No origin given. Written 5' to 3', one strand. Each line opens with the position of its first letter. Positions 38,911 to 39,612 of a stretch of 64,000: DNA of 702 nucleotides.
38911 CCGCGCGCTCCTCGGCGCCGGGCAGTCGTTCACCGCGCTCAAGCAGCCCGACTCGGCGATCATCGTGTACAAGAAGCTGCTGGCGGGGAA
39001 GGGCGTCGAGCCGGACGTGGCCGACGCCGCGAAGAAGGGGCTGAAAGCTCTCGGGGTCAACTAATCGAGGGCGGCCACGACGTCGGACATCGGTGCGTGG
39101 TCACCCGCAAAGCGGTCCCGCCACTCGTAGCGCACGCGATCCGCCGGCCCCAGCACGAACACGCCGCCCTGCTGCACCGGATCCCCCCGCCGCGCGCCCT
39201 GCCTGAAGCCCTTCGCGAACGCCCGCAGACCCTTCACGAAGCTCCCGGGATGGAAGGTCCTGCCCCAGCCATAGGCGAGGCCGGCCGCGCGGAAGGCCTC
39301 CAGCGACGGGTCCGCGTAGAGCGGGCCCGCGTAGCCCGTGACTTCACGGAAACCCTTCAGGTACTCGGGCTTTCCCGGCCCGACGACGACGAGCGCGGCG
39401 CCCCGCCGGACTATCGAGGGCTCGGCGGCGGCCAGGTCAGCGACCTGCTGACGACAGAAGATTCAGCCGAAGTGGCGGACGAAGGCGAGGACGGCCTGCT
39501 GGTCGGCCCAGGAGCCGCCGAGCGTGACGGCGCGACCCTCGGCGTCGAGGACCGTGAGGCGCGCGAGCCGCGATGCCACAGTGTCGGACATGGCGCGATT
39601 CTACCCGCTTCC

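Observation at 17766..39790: Repeat family R1: ~110-bp intergenic element in at least four copies with ~90% identity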

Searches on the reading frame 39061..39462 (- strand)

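Call 75: search_protein_families(library=pfam, proteins=[window:39061-39462:-], max_evalue=0.00001)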
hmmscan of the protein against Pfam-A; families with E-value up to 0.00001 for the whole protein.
window:39061-39462:- (133 aa): 1 family
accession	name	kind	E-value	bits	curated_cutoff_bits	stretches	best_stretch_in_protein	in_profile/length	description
PF13911.12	AhpC-TSA_2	-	2.5e-20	73.4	27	1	10-117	2-113/114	AhpC/TSA antioxidant enzyme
